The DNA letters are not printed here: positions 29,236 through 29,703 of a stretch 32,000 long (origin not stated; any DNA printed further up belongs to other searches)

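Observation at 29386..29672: Unannotated RHH repressor-like ORF divergent from SAM synthetase, with repeated 14-nt boxes (MetJ-like logic in an archaeon)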

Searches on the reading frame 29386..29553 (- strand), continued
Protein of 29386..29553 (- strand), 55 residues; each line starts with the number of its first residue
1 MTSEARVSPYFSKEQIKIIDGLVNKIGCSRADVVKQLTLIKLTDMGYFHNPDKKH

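Call 39: search_protein_families(library=pfam, proteins=[L040:2267-3757:-, L040:1559-1912:-, L040:891-1328:+, L040:3939-4361:-, L048:607-1272:+, L048:1401-2225:-, L004:7053-7484:+, L004:2775-3296:+], max_evalue=0.01)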
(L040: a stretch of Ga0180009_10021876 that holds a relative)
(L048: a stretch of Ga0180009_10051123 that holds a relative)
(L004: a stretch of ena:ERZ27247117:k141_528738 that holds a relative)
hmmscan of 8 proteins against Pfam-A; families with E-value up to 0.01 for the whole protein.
L040:2267-3757:- (496 aa): 9 families
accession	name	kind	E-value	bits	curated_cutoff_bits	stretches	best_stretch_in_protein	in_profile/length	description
PF01739.24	CheR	-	2.2e-30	106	27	1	23-219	1-187/195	CheR methyltransferase, SAM binding domain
PF00091.31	Tubulin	-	2.2e-13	51.4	33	1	268-427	4-187/190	Tubulin/FtsZ family, GTPase domain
PF13847.12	Methyltransf_31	-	1.2e-06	28.8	27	1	143-203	50-107/145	Methyltransferase domain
PF13649.12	Methyltransf_25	-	3.9e-05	24.7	27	0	144-201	43-97/97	Methyltransferase domain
PF08241.18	Methyltransf_11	-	0.00054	21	21.2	0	96-205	19-95/95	Methyltransferase domain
PF08242.18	Methyltransf_12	-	0.00077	20.6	30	0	143-201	45-96/98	Methyltransferase domain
PF18163.6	LD_cluster2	-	0.0035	17.4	25.3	1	344-437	173-252/264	SLOG cluster2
PF03848.20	TehB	-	0.0053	16.6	20.4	0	162-203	89-130/193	Tellurite resistance protein TehB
PF05401.17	NodS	-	0.0063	16.8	24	0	165-207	103-146/201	Nodulation protein S (NodS)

L040:1559-1912:- (117 aa): 0 families

L040:891-1328:+ (145 aa): 0 families

L040:3939-4361:- (140 aa): 0 families

L048:607-1272:+ (221 aa): 1 family
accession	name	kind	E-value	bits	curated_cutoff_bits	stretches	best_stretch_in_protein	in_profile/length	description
PF18449.8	Endotoxin_C2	-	0.0044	18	30.7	0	77-105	5-33/63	Pesticidal crystal protein Cry1Aa, domain IV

L048:1401-2225:- (274 aa): 2 families
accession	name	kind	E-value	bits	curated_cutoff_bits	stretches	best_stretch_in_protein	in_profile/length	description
PF08401.16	ArdcN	-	4e-10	40.4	22.6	1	34-115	34-123/123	N-terminal domain of anti-restriction factor ArdC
PF06114.19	Peptidase_M78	-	5.6e-05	23.4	22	1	152-219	5-81/123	IrrE N-terminal-like domain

L004:7053-7484:+ (143 aa): 1 family
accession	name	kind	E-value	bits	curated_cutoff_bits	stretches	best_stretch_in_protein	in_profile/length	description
PF14513.12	DAG_kinase_N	-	0.00072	20.3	23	0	97-131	59-93/151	Diacylglycerol kinase N-terminus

L004:2775-3296:+ (173 aa): 0 families

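Call 52: search_protein_representatives(alignment_id=A1)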
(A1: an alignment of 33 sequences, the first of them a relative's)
Query: 33 sequences, 54 profile positions. Proteins with E-value up to 0.001 (for the whole library): 16; up to 1e-10: 6; up to 1e-30: 0. The best 16 are listed.
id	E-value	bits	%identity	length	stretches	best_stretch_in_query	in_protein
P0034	9.3e-29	115.2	-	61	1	1-52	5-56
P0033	1.1e-20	89.3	-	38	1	1-38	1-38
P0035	1.5e-20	88.9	-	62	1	11-54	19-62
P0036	1.8e-18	82.3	-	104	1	16-52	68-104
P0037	5.6e-15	71.1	-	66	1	1-42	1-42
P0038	7.4e-12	61.1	-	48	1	21-51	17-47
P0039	1.6e-10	56.8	-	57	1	1-47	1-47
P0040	5.1e-10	55.2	-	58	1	4-51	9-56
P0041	2.5e-08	49.8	-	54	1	4-40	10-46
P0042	3.2e-08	49.4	-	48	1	27-53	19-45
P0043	3.6e-08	49.3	-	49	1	1-42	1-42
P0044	2.0e-07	46.9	-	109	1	3-52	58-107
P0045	2.9e-06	43.2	-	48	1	5-52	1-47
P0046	2.8e-05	40.0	-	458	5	16-43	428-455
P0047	3.6e-05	39.6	-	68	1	5-52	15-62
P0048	8.2e-04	35.3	-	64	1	4-43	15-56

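Call 54: search_protein_families(library=pfam, proteins=[P0039, P0040, P0041, P0043, P0044, P0045, P0047, P0048, P0037, P0034], max_evalue=5)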
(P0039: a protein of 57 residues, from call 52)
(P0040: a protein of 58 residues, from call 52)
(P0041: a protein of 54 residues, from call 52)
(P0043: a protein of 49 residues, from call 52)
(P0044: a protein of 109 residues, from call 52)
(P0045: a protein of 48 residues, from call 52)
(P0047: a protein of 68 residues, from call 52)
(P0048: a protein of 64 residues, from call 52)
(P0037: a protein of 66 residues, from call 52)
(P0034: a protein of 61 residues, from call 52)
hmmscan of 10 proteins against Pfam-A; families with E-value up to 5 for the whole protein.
P0039 (57 aa): 1 family
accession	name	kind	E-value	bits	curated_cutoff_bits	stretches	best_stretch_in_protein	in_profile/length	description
PF09274.16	ParG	-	0.0095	16.5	21.4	1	3-38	33-68/76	ParG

P0040 (58 aa): 0 families

P0041 (54 aa): 0 families

P0043 (49 aa): 1 family
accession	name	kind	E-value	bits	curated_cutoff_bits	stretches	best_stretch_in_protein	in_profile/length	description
PF01402.27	RHH_1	-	0.11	13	20.5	1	12-43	7-38/39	Ribbon-helix-helix protein, copG family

P0044 (109 aa): 2 families
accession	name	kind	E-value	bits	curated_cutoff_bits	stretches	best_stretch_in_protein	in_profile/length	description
PF13166.12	AAA_13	-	0.021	14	36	1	4-92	328-415/713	AAA domain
PF05256.17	UPF0223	-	0.085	13.7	25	1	5-65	11-71/86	Uncharacterised protein family (UPF0223)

P0045 (48 aa): 0 families

P0047 (68 aa): 0 families

P0048 (64 aa): 1 family
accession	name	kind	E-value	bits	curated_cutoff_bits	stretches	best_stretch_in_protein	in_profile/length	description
PF24522.1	KRIT1_FRMD8_FERM_C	-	0.012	16.4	29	1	4-33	37-66/66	KRIT1/FRMD8, FERM domain C-lobe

P0037 (66 aa): 0 families

P0034 (61 aa): 1 family
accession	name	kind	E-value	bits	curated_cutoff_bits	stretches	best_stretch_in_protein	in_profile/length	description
PF09274.16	ParG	-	0.08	13.5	21.4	1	8-42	34-68/76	ParG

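Call 64: find_encoding_contigs(protein=window:29386-29553:-, flank=1000, max_places=2)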
Protein window:29386-29553:- (55 aa): no gene with exactly this product is on record in the collection.

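Call 77: find_homologous_proteins(query=A2, max_evalue=0.001)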
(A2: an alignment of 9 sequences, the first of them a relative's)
Query A2 (9 sequences) (57 aa, profile of the alignment): 56 proteins with E <= 0.001 among 616 candidates.
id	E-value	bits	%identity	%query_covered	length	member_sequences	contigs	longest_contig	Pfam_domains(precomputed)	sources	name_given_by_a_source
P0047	1.5e-22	97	-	-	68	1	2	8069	-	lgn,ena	-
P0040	5.9e-22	95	-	-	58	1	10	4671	-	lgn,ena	-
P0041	2.3e-20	90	45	67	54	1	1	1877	-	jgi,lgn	-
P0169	2.7e-20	90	-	-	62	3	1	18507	-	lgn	-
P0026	4.3e-20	89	50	95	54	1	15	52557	-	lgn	-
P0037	4.8e-20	89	46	98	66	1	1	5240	-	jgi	jgi:hypothetical protein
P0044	4.9e-20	89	39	77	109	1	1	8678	-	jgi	-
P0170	7.4e-20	88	-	-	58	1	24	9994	-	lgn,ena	-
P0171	7.8e-20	88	51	75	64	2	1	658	-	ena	-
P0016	2.7e-19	87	51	75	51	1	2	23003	-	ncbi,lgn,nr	ncbi:MAG: hypothetical protein PHR26_01420 [Candidatus ainarchaeum sp.]|nr:hypothetical protein [Can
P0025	3.2e-19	86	53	75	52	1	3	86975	-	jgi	jgi:hypothetical protein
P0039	4.5e-19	86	100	100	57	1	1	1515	-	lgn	-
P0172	5.0e-19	86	-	-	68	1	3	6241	-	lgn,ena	-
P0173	5.5e-19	86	49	75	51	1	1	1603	-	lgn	-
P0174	1.2e-18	85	49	75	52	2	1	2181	-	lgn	-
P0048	3.4e-16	77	33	32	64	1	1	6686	-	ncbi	-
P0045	3.2e-15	74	-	-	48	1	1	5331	-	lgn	-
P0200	6.9e-12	63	-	-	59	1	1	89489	-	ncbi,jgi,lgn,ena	ncbi:MAG: hypothetical protein WC613_00320 [Candidatus Aenigmatarchaeota archaeon]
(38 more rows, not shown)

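Call 78: find_encoding_contigs(protein=P0170, flank=2500, max_places=2)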
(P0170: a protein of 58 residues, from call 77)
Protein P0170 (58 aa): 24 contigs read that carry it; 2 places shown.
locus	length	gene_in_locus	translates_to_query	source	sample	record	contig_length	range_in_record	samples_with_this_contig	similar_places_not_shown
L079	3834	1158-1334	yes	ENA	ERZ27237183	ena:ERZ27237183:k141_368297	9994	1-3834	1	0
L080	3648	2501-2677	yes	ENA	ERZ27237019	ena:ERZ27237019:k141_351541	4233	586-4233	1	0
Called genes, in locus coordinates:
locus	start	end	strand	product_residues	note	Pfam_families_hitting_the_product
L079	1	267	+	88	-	?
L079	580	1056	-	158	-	-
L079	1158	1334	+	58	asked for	-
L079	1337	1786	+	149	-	-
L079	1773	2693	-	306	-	-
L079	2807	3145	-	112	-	-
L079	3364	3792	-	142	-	-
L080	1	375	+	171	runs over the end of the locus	-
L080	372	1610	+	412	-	-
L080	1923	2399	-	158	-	-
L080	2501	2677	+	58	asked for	-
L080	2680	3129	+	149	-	-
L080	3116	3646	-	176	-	?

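Call 79: find_encoding_contigs(protein=P0169, flank=2500, max_places=1)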
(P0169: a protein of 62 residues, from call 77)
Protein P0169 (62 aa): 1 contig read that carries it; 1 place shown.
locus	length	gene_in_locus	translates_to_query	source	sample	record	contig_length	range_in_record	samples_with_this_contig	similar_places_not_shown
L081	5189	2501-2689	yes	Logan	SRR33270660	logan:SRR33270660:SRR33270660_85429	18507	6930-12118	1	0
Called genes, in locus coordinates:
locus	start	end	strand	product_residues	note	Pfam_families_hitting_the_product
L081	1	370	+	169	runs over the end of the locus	-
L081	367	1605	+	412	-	-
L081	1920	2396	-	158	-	-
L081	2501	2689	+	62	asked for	-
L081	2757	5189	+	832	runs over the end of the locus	PF00145:DNA_methylase, PF02384:N6_Mtase (faint), PF07669:Eco57I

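Call 80: find_encoding_contigs(protein=P0200, flank=2500, max_places=1)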
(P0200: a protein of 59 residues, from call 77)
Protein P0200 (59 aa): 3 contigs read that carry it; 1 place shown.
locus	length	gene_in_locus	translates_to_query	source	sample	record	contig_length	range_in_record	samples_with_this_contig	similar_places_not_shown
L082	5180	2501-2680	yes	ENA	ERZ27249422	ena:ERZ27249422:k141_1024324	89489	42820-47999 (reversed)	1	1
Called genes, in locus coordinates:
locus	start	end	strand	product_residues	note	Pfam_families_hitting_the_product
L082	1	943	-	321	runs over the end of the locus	PF03706:LPG_synthase_TM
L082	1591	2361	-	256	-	-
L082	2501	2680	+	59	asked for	-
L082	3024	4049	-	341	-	PF26630:DUF8203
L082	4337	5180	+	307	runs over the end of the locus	PF08271:Zn_Ribbon_TF, PF00382:TFIIB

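Call 81: find_encoding_contigs(protein=P0048, flank=2500, max_places=1)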
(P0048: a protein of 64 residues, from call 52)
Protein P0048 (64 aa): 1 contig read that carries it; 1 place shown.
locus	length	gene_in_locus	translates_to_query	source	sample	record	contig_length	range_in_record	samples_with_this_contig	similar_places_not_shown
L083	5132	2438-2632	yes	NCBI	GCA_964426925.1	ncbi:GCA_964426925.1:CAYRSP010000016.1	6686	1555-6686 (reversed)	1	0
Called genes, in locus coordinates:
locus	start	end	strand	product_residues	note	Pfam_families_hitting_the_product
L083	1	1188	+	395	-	?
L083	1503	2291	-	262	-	-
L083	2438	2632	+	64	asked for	-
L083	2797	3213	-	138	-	PF05014:Nuc_deoxyrib_tr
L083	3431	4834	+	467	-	PF04208:MtrA, PF00303:Thymidylat_synt, PF14251:PterinBD-DUF4346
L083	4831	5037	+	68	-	-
